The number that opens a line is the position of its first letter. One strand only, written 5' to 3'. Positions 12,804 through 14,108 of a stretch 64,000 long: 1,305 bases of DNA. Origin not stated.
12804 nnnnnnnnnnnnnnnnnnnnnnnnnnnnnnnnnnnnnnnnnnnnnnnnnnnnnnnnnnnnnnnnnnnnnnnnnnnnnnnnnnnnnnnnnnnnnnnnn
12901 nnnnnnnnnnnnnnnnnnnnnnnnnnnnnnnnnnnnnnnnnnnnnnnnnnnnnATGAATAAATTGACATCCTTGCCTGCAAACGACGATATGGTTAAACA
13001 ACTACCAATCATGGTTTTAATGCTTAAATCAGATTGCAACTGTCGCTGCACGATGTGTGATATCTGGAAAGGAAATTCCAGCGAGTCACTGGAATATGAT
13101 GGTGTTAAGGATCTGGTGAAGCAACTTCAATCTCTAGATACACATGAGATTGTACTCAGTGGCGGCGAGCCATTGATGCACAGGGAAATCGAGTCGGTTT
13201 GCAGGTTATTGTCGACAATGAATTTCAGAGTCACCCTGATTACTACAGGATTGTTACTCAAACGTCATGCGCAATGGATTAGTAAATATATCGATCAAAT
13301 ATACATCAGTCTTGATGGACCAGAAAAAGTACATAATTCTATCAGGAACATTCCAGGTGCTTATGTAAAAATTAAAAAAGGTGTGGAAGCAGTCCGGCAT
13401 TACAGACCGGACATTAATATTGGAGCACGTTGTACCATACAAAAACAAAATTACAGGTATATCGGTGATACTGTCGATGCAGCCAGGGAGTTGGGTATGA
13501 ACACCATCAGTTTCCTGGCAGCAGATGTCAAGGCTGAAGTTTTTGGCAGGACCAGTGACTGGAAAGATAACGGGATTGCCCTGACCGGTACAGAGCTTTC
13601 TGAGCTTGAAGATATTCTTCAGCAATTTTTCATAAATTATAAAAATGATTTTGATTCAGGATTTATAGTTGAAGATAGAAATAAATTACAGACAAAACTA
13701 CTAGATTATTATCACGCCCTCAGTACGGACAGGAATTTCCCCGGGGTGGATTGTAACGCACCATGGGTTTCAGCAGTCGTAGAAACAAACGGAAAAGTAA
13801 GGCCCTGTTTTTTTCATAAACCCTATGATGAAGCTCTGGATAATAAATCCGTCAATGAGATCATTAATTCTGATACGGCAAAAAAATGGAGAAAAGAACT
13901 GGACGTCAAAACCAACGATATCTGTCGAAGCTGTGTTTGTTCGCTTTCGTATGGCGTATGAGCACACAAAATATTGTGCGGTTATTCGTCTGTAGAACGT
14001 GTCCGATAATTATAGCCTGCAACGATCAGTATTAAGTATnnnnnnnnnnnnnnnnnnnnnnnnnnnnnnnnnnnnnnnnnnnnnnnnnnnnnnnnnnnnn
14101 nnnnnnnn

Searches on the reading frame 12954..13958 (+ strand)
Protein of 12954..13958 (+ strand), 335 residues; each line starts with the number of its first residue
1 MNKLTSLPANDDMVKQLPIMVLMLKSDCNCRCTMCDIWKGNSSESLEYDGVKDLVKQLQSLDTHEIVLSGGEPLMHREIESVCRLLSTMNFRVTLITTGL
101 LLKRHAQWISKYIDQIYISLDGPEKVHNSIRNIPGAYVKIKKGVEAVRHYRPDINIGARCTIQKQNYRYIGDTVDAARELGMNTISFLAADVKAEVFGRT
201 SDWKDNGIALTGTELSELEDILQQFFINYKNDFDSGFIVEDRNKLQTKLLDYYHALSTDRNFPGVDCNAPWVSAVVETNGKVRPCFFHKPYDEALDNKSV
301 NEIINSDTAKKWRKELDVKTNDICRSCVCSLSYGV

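Call 7: search_protein_families(library=pfam, proteins=[window:12954-13958:+], max_evalue=0.001)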
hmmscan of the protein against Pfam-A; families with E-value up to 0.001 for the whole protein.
window:12954-13958:+ (335 aa): 3 families
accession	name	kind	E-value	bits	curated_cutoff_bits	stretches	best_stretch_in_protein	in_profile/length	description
PF04055.27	Radical_SAM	-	1e-17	65.3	29.5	1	28-175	7-164/166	Radical SAM superfamily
PF13353.11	Fer4_12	-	3.2e-08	34.4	22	1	23-123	10-116/137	4Fe-4S single cluster domain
PF13186.11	SPASM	-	3.8e-08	33.9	21.5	1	267-327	1-66/67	Iron-sulfur cluster-binding domain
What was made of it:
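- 12954..13961 (+): Radical-SAM/SPASM enzyme (335 aa), used as the anchor of the widespread biosynthetic core. PF04055 and PF13186 (call 7).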

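Call 18: search_protein_families(library=ncbifam, proteins=[window:12954-13958:+], max_evalue=0.01)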
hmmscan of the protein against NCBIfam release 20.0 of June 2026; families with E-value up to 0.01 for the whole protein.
window:12954-13958:+ (335 aa): 81 families (the best 25 are shown)
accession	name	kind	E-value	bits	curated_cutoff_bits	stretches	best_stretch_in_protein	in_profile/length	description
TIGR03961.1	rSAM_PTO1314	hypoth_equivalog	5.2e-28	98.3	306.05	1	14-328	18-299/332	PTO1314 family radical SAM protein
TIGR04317.1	W_rSAM_matur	equivalog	1.2e-20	73.9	380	1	22-187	8-181/349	tungsten cofactor oxidoreductase radical SAM maturase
TIGR04054.1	rSAM_NirJ1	equivalog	5.1e-19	68.2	650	1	16-188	34-208/387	putative heme d1 biosynthesis radical SAM protein NirJ1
TIGR04546.1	rSAM_ahbC_deAc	equivalog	5.8e-19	68.1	650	1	16-188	37-211/390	12,18-didecarboxysiroheme deacetylase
TIGR04545.1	rSAM_ahbD_hemeb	equivalog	1.3e-18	67.6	500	1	24-226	6-202/339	heme b synthase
NF047865.1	rSAM_PapB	equivalog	1.7e-18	66.9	340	1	20-329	5-308/330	PapB family radical SAM/SPASM ranthipeptide maturase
TIGR04051.1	rSAM_NirJ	equivalog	1.9e-17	63.3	515.45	1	18-184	2-170/354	heme d1 biosynthesis radical SAM protein NirJ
NF033640.1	N_Twi_rSAM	subfamily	6.2e-16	58.5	170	2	267-328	5-70/398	twitch domain-containing radical SAM protein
TIGR04250.1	SCM_rSAM_ScmE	equivalog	2.4e-15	56.3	400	1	24-287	9-273/358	SynChlorMet cassette radical SAM/SPASM protein ScmE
TIGR02666.1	moaA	equivalog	6.9e-15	54.8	284.05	1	24-182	16-185/336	GTP 3',8-cyclase MoaA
NF050035.1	rSAM_WgK_link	exception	1.5e-14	53.8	650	1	18-306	8-312/367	radical SAM/SPASM peptide maturase WgkB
TIGR04133.1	rSAM_w_lipo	hypoth_equivalog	3.5e-14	52.5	425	1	26-187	32-199/350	TIGR04133 family radical SAM/SPASM protein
TIGR04466.1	rSAM_BlsE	equivalog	1.3e-13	51.1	400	1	24-146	9-133/327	cytosylglucuronate decarboxylase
TIGR03942.1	sulfatase_rSAM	equivalog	1.3e-13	50.7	349.45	1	20-328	3-315/363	anaerobic sulfatase maturase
TIGR03978.1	rSAM_paired_1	equivalog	1.3e-13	50.5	370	1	13-185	80-265/466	His-Xaa-Ser system radical SAM maturase HxsB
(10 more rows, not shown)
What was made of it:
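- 12954..13961 (+): The best curated family is PTO1314, at 98 bits against a 306 cut-off (call 18).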

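Call 20: find_homologous_proteins(query=window:12954-13958:+, max_evalue=1e-20)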
Query window:12954-13958:+ (335 aa): 3087 proteins with E <= 1e-20 among 4600 candidates; the best 120 are listed.
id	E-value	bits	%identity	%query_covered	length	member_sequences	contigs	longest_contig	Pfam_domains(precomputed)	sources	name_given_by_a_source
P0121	6.0e-228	774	100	100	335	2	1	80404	PF13186.12,PF04055.28,PF13353.12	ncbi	-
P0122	5.3e-144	498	62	99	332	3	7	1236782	PF13186.12,PF04055.28,PF13353.12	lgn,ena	-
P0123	1.3e-120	421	55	99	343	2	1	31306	PF13186.12,PF04055.28,PF13353.12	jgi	jgi:radical SAM protein with 4Fe4S-binding SPASM domain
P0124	1.7e-115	404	51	100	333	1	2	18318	PF13186.12,PF04055.28,PF13353.12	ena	-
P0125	2.3e-115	404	51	99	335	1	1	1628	PF13186.12,PF04055.28,PF13353.12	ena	-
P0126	2.8e-114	400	54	96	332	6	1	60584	PF13186.12,PF04055.28,PF13353.12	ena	-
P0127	4.8e-114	399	50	96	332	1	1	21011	PF13186.12,PF04055.28,PF13353.12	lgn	-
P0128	1.1e-112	395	52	97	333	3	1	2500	PF13186.12,PF04055.28,PF13353.12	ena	-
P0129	1.2e-111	391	53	98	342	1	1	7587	PF13186.12,PF04055.28,PF13353.12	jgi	jgi:MoaA/NifB/PqqE/SkfB family radical SAM enzyme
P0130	3.9e-108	380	49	98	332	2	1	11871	PF13186.12,PF04055.28,PF13353.12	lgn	-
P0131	9.4e-106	372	53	90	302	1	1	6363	PF13186.12,PF04055.28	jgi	-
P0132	2.6e-100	354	52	89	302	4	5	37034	PF13186.12,PF04055.28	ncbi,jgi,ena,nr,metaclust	ncbi:MAG: hypothetical protein A3I78_08175 [Gammaproteobacteria bacterium RIFCSPLOWO2_02_FULL_56_15]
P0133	1.6e-91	325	46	96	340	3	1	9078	PF13186.12,PF04055.28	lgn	-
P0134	1.9e-91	325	43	98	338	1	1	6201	PF13186.12,PF04055.28,PF13353.12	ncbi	-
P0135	2.1e-91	325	46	94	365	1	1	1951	PF13186.12,PF04055.28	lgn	-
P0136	4.5e-91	324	45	95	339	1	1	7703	PF13186.12,PF04055.28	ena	-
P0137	5.5e-91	323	44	96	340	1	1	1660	PF13186.12,PF04055.28,PF13353.12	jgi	jgi:MoaA/NifB/PqqE/SkfB family radical SAM enzyme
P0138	3.4e-90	321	45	99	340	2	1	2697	PF13186.12,PF04055.28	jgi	jgi:MoaA/NifB/PqqE/SkfB family radical SAM enzyme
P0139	6.0e-90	320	45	97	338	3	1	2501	PF13186.12,PF04055.28,PF13353.12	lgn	-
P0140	1.0e-89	319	46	96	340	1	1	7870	PF13186.12,PF04055.28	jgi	jgi:MoaA/NifB/PqqE/SkfB family radical SAM enzyme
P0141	1.2e-89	319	46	95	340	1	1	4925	PF13186.12,PF04055.28,PF13353.12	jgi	jgi:Fe-coproporphyrin III synthase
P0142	1.7e-89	319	44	98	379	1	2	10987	PF13186.12,PF04055.28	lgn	-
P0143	2.2e-89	318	46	95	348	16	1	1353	PF13186.12,PF04055.28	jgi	-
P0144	2.4e-89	318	44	97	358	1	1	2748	PF13186.12,PF04055.28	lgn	-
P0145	2.6e-89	318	48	95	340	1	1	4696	PF13186.12,PF04055.28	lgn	-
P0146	2.7e-89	318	46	95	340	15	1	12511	PF13186.12,PF04055.28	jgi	jgi:MoaA/NifB/PqqE/SkfB family radical SAM enzyme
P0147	2.8e-89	318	44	97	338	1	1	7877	PF13186.12,PF04055.28,PF13353.12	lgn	-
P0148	3.0e-89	318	45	97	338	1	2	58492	PF13186.12,PF04055.28,PF13353.12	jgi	jgi:Fe-coproporphyrin III synthase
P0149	4.4e-89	317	47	95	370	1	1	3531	PF13186.12,PF04055.28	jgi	-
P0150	4.9e-89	317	45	94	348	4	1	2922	PF13186.12,PF04055.28,PF13353.12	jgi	-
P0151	5.2e-89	317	44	98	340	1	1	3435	PF13186.12,PF04055.28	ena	-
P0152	6.8e-89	317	44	99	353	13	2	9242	PF13186.12,PF04055.28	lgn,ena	-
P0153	7.3e-89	317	45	96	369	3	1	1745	PF13186.12,PF04055.28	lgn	-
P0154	8.5e-89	316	45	95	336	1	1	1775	PF13186.12,PF04055.28,PF13353.12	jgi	jgi:MoaA/NifB/PqqE/SkfB family radical SAM enzyme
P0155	4.0e-88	314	41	97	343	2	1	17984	PF13186.12,PF04055.28,PF13353.12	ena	-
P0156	4.1e-88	314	43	97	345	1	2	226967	PF13186.12,PF04055.28,PF13353.12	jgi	jgi:Fe-coproporphyrin III synthase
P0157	5.9e-88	314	44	96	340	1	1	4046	PF13186.12,PF04055.28,PF13353.12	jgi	jgi:Fe-coproporphyrin III synthase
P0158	6.1e-88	313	44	96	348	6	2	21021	PF13186.12,PF04055.28,PF13353.12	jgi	jgi:Fe-coproporphyrin III synthase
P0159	6.9e-88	313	46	96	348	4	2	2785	PF13186.12,PF04055.28,PF13353.12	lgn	-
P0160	9.9e-88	313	45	94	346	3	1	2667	PF13186.12,PF04055.28,PF13353.12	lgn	-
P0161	1.1e-87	313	43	96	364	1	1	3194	PF13186.12,PF04055.28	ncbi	-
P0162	1.2e-87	312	45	96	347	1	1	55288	PF13186.12,PF04055.28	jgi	jgi:MoaA/NifB/PqqE/SkfB family radical SAM enzyme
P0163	1.2e-87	312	46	96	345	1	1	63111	PF13186.12,PF04055.28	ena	-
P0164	1.4e-87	312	47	96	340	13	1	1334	PF13186.12,PF04055.28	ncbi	-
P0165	1.6e-87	312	45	95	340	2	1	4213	PF13186.12,PF04055.28,PF13353.12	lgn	-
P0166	1.7e-87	312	44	96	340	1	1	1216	PF13186.12,PF04055.28,PF13353.12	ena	-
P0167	2.0e-87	312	42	97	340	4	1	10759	PF13186.12,PF04055.28,PF13353.12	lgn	-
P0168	3.0e-87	311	44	95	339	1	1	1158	PF13186.12,PF04055.28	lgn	-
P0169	3.2e-87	311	45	96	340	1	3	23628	PF13186.12,PF04055.28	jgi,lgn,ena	-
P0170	3.6e-87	311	44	95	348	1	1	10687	PF13186.12,PF04055.28,PF13353.12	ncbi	ncbi:MAG: radical SAM protein [Ferruginibacter sp.]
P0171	4.5e-87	311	44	99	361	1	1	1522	PF13186.12,PF04055.28,PF13353.12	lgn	-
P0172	6.2e-87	310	44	96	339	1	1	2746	PF13186.12,PF04055.28,PF13353.12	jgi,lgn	-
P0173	9.2e-87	310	44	95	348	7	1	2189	PF13186.12,PF04055.28,PF13353.12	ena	-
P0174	9.9e-87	309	43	98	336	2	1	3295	PF13186.12,PF04055.28,PF13353.12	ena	-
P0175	1.0e-86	309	45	96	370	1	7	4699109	PF13186.12,PF04055.28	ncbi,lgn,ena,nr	ncbi:MAG: radical SAM protein [Gammaproteobacteria bacterium]|nr:radical SAM protein [Gammaproteobac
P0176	1.1e-86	309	43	95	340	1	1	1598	PF13186.12,PF04055.28,PF13353.12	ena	-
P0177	1.1e-86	309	45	96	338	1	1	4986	PF13186.12,PF04055.28,PF13353.12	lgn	-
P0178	1.4e-86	309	43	96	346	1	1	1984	PF13186.12,PF04055.28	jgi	-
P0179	1.5e-86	309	44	97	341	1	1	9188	PF13186.12,PF04055.28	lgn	-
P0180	1.5e-86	309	41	100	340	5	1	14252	PF13186.12,PF04055.28,PF13353.12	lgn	-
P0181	1.6e-86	309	45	96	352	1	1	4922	PF13186.12,PF04055.28,PF13353.12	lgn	-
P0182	2.4e-86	308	44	95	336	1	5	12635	PF13186.12,PF04055.28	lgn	-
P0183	2.6e-86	308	44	96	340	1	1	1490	PF13186.12,PF04055.28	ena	-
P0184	2.7e-86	308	45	95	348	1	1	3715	PF13186.12,PF04055.28,PF13353.12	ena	-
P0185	2.8e-86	308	44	96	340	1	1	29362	PF13186.12,PF04055.28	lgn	-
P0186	3.1e-86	308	44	99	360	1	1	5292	PF13186.12,PF04055.28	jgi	jgi:MoaA/NifB/PqqE/SkfB family radical SAM enzyme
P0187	3.5e-86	308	44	95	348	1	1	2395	PF13186.12,PF04055.28,PF13353.12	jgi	-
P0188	3.7e-86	308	44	95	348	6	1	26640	PF13186.12,PF04055.28,PF13353.12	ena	-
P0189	3.9e-86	308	46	96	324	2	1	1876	PF13186.12,PF04055.28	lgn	-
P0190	4.7e-86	307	43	100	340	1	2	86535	PF13186.12,PF04055.28,PF13353.12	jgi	jgi:Fe-coproporphyrin III synthase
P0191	4.8e-86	307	44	97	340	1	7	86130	PF13186.12,PF04055.28,PF13353.12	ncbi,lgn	-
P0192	5.1e-86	307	44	96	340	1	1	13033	PF13186.12,PF04055.28,PF13353.12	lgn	-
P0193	5.3e-86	307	45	96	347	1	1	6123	PF13186.12,PF04055.28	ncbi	ncbi:MAG: radical SAM protein [Thermoanaerobaculia bacterium]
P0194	5.6e-86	307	45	95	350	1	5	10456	PF13186.12,PF04055.28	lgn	-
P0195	6.9e-86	307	42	96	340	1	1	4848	PF13186.12,PF04055.28,PF13353.12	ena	-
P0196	7.9e-86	307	43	96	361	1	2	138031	PF13186.12,PF04055.28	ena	-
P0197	8.6e-86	306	45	97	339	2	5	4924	PF13186.12,PF04055.28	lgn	-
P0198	8.9e-86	306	44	96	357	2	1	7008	PF13186.12,PF04055.28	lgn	-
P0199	9.3e-86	306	43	96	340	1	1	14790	PF13186.12,PF04055.28,PF13353.12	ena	-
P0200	1.1e-85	306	42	96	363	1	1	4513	PF13186.12,PF04055.28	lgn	-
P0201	1.1e-85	306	45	95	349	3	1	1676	PF13186.12,PF04055.28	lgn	-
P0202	1.1e-85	306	43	95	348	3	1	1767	PF13186.12,PF04055.28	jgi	jgi:MoaA/NifB/PqqE/SkfB family radical SAM enzyme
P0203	1.5e-85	306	44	95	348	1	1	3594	PF13186.12,PF04055.28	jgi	jgi:MoaA/NifB/PqqE/SkfB family radical SAM enzyme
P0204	1.5e-85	306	44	95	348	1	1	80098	PF13186.12,PF04055.28,PF13353.12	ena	-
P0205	1.5e-85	306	44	95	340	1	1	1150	PF13186.12,PF04055.28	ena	-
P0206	1.6e-85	306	44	95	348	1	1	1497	PF13186.12,PF04055.28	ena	-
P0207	1.8e-85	305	43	96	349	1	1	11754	PF13186.12,PF04055.28,PF13353.12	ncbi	-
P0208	1.9e-85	305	45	96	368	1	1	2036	PF13186.12,PF04055.28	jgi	jgi:MoaA/NifB/PqqE/SkfB family radical SAM enzyme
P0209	2.5e-85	305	42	100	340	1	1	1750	PF13186.12,PF04055.28,PF13353.12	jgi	jgi:MoaA/NifB/PqqE/SkfB family radical SAM enzyme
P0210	2.5e-85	305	45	96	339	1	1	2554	PF13186.12,PF04055.28,PF13353.12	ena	-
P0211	2.6e-85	305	44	95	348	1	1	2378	PF13186.12,PF04055.28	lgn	-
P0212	3.2e-85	305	45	97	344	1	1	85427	PF13186.12,PF04055.28,PF13353.12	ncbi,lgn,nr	ncbi:radical SAM protein [bacterium]|nr:radical SAM protein [bacterium]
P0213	3.2e-85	305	44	96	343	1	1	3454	PF13186.12,PF04055.28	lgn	-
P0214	3.3e-85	304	42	100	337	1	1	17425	PF13186.12,PF04055.28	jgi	jgi:MoaA/NifB/PqqE/SkfB family radical SAM enzyme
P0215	3.9e-85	304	42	100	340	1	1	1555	PF13186.12,PF04055.28,PF13353.12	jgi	jgi:MoaA/NifB/PqqE/SkfB family radical SAM enzyme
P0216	4.0e-85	304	42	96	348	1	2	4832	PF13186.12,PF04055.28,PF13353.12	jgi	-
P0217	4.2e-85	304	43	96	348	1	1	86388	PF13186.12,PF04055.28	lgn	-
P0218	4.6e-85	304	43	96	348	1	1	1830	PF13186.12,PF04055.28,PF13353.12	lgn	-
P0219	4.8e-85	304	45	96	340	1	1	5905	PF13186.12,PF04055.28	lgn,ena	-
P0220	4.8e-85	304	44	97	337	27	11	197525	PF13186.12,PF04055.28,PF13353.12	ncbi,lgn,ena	-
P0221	5.2e-85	304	44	94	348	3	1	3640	PF13186.12,PF04055.28,PF13353.12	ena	-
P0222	5.3e-85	304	43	96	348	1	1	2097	PF13186.12,PF04055.28,PF13353.12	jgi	jgi:MoaA/NifB/PqqE/SkfB family radical SAM enzyme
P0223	5.3e-85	304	45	94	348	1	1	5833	PF13186.12,PF04055.28,PF13353.12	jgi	jgi:MoaA/NifB/PqqE/SkfB family radical SAM enzyme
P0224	5.3e-85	304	44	97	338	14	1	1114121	PF13186.12,PF04055.28,PF13353.12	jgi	jgi:MoaA/NifB/PqqE/SkfB family radical SAM enzyme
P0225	5.5e-85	304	41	100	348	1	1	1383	PF13186.12,PF04055.28,PF13353.12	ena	-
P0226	5.9e-85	304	44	97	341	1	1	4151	PF13186.12,PF04055.28,PF13353.12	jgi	jgi:MoaA/NifB/PqqE/SkfB family radical SAM enzyme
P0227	6.1e-85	304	44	96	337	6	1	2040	PF13186.12,PF04055.28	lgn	-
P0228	6.3e-85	304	43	96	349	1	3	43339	PF13186.12,PF04055.28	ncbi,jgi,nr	ncbi:MAG: radical SAM protein [Flavisolibacter sp.]|jgi:MoaA/NifB/PqqE/SkfB family radical SAM enzym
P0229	6.3e-85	304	41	100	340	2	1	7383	PF13186.12,PF04055.28,PF13353.12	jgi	jgi:Fe-coproporphyrin III synthase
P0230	6.6e-85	303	43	95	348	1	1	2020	PF13186.12,PF04055.28,PF13353.12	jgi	-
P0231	8.0e-85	303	42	100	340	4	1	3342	PF13186.12,PF04055.28,PF13353.12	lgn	-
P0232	8.2e-85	303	43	96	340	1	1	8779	PF13186.12,PF04055.28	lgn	-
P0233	8.5e-85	303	44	97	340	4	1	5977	PF13186.12,PF04055.28,PF13353.12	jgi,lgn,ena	-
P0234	8.8e-85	303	43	96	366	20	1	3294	PF13186.12,PF04055.28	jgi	-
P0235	9.9e-85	303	43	96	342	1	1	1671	PF13186.12,PF04055.28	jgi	jgi:Fe-coproporphyrin III synthase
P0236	1.1e-84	303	45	96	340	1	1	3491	PF13186.12,PF04055.28,PF13353.12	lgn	-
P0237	1.2e-84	303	43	96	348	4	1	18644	PF13186.12,PF04055.28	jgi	jgi:MoaA/NifB/PqqE/SkfB family radical SAM enzyme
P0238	1.2e-84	303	43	95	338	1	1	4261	PF13186.12,PF04055.28,PF13353.12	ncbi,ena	-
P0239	1.2e-84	303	42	95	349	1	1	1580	PF13186.12,PF04055.28,PF13353.12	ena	-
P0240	1.3e-84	303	45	95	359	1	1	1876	PF13186.12,PF04055.28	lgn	-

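Call 22: find_related_loci(query=A1, collection=genome_contigs, flank=10000)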
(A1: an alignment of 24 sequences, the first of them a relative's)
Query A1 (335 aa) in genome_contigs; peptide patterns used: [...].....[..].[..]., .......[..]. (x = any residue, [..] = any of these).
599 stretches matched a pattern (row limit reached: there are more); 581 encode a relative of the query (tblastn E <= 1e-3); the best 80 are kept; 80 distinct loci.
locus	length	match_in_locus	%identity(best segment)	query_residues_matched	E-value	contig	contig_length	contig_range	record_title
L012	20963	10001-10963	52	12-332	1e-114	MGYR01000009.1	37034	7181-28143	MAG: Gammaproteobacteria bacterium RIFCSPLOWO2_02_FULL_56_15 rifcsplowo2_02_scaffold_1154, whole genome shotgun sequence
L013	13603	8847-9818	45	12-332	7e-97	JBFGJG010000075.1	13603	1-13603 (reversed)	MAG: Gemmatimonadales bacterium isolate Mix_sand03.2021.01.D.106 k141_2424217_length_13603_cov_17.8250, whole genome sho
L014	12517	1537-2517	41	7-331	5e-94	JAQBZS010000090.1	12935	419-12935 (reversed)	MAG: Planctomycetota bacterium isolate casp150-mb.69 NODE_12428_length_12935_cov_0.062091, whole genome shotgun sequence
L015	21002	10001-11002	43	2-332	2e-93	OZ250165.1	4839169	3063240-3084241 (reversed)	MAG: Longimicrobiales bacterium isolate 36211dbd-b4a1-46f7-a7f4-81aaf8368965 genome assembly, chromosome: 1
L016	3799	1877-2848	44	14-335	2e-94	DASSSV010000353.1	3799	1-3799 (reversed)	MAG TPA_asm: Thermomicrobiales bacterium isolate SMAG_U524 k141_1641448, whole genome shotgun sequence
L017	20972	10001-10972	42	12-332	4e-93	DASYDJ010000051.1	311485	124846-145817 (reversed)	MAG TPA_asm: Gemmatimonadaceae bacterium isolate SMAG_U4956 k141_4291905, whole genome shotgun sequence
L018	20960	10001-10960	43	14-335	1e-92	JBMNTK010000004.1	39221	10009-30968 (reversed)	MAG: Anaerolineae bacterium isolate SBF912SR1HQ0001 scaffold_2808_c1, whole genome shotgun sequence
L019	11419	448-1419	43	12-332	1e-92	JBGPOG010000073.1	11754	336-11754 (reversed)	MAG: Chthonomonadia bacterium isolate OBJ_0618_7090110_197 k141_1126531_length_11754_cov_13.1236, whole genome shotgun s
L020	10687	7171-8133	44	14-332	2e-92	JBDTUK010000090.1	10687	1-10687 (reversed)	MAG: Ferruginibacter sp. isolate cluster3_bin.42 NODE_27849_length_10687_cov_8.521727, whole genome shotgun sequence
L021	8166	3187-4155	44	14-334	5e-92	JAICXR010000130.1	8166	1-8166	MAG: Chloroflexota bacterium isolate LS_FP_2_bin.128 k141_5259613_length_8166_cov_15.4243, whole genome shotgun sequence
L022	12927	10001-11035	41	3-334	7e-92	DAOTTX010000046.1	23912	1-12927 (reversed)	MAG TPA_asm: Anaerolineae bacterium isolate F14_29 k111_1571890, whole genome shotgun sequence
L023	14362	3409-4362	44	16-331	1e-91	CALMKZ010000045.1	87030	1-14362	MAG TPA_asm: uncultured Cytophagales bacterium isolate SRR1772177_bin.133_CONCOCT_v1.1_MAG genome assembly, contig: ERZ7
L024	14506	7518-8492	43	11-332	2e-91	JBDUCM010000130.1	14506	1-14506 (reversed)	MAG: bacterium isolate cluster4_bin.47 NODE_9248_length_14506_cov_8.169469, whole genome shotgun sequence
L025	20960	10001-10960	44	14-331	2e-91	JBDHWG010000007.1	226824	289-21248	MAG: Anaerolineae bacterium isolate AS-MICRO-3CA.356 NODE_126_length_226824_cov_22.460303, whole genome shotgun sequence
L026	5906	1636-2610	41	12-334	2e-91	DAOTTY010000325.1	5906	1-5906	MAG TPA_asm: Anaerolineae bacterium isolate F14_30 k111_5824069, whole genome shotgun sequence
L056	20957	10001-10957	40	14-331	2e-87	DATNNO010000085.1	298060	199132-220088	MAG TPA_asm: Terriglobales bacterium isolate SMAG_U11507 k141_817951, whole genome shotgun sequence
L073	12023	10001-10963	40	14-332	9e-87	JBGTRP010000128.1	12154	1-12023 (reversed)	MAG: Acanthopleuribacteraceae bacterium isolate WDNA12_bin.10.orig NODE_4136_length_12154_cov_0.431862, whole genome sho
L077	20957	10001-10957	42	14-331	2e-86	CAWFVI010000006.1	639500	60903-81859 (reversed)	MAG: uncultured Acidobacteriota bacterium isolate MFD05377.bin.1.8 genome assembly, contig: contig_45432, whole genome s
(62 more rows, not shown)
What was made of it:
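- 12954..13961 (+): There are 581 or more related loci in GTDB species genomes (call 22).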

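Call 48: find_encoding_contigs(protein=P0175, flank=10000, max_places=1)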
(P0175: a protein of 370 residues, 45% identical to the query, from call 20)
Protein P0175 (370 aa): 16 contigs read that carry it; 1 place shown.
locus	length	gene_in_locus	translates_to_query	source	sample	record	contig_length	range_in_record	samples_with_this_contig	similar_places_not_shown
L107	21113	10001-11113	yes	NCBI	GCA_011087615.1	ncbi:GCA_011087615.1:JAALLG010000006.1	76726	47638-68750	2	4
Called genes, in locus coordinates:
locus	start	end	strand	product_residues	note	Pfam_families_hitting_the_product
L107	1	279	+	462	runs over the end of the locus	PF02310:B12-binding, PF04055:Radical_SAM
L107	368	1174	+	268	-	PF13847:Methyltransf_31 (weak), PF08241:Methyltransf_11, PF08242:Methyltransf_12 (weak), PF13649:Methyltransf_25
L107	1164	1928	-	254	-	PF05175:MTS, PF06325:PrmA, PF09445:Methyltransf_15 (weak), PF13847:Methyltransf_31 (weak), PF08241:Methyltransf_11 (weak), PF08242:Methyltransf_12 (weak), PF13649:Methyltransf_25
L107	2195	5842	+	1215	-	-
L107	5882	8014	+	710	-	-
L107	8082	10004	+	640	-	PF02239:Cytochrom_D1, PF23414:Beta-prop_EML_2 (faint), PF10282:Lactonase (faint), PF21783:YNCE (faint), PF25174:Beta-prop_THOC3 (weak)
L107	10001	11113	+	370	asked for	PF04055:Radical_SAM, PF13186:SPASM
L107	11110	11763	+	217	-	PF02630:SCO1-SenC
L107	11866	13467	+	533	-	PF13458:Peripla_BP_6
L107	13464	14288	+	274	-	PF01209:Ubie_methyltran, PF13489:Methyltransf_23, PF02353:CMAS (weak), PF08241:Methyltransf_11, PF08242:Methyltransf_12, PF13649:Methyltransf_25, PF13847:Methyltransf_31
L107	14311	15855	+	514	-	PF02310:B12-binding, PF04055:Radical_SAM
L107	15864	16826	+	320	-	PF27840:ScmC (weak)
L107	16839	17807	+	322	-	PF14907:NTP_transf_5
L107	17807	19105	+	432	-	-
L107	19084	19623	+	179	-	PF00034:Cytochrom_C (weak)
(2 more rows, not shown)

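Call 49: find_encoding_contigs(protein=P0224, flank=10000, max_places=1)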
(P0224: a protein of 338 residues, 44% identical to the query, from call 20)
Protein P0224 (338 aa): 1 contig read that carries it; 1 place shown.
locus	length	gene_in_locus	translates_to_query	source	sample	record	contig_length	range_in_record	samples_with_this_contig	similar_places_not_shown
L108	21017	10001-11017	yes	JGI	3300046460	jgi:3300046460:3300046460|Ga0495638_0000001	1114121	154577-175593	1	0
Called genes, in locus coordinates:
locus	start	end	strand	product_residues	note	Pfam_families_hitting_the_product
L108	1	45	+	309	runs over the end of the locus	PF17827:PrmC_N, PF05175:MTS, PF06325:PrmA, PF08242:Methyltransf_12 (weak), PF13649:Methyltransf_25, PF13847:Methyltransf_31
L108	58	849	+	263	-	PF10728:DUF2520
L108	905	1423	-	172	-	PF00583:Acetyltransf_1 (weak)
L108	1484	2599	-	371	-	PF00144:Beta-lactamase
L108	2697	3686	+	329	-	PF00490:ALAD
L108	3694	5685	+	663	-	PF07696:7TMR-DISMED2, PF07695:7TMR-DISM_7TM, PF00512:HisKA (weak), PF02518:HATPase_c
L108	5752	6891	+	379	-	PF12833:HTH_18, PF00165:HTH_AraC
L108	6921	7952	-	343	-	PF05496:RuvB_N, PF00004:AAA, PF07728:AAA_5 (faint), PF17864:AAA_lid_4, PF05491:WHD_RuvB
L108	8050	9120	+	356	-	PF02424:ApbE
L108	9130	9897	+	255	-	PF02535:Zip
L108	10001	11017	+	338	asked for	PF04055:Radical_SAM, PF13353:Fer4_12 (weak), PF13186:SPASM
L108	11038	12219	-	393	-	PF01979:Amidohydro_1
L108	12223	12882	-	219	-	PF01209:Ubie_methyltran (weak), PF01728:FtsJ (weak), PF13489:Methyltransf_23, PF06325:PrmA (weak), PF13847:Methyltransf_31, PF08241:Methyltransf_11, PF08242:Methyltransf_12, PF13649:Methyltransf_25, +1 more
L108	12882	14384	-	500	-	PF02310:B12-binding (weak), PF04055:Radical_SAM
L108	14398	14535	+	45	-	-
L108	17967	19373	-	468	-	PF02310:B12-binding, PF04055:Radical_SAM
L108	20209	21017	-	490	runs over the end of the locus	PF02310:B12-binding, PF04055:Radical_SAM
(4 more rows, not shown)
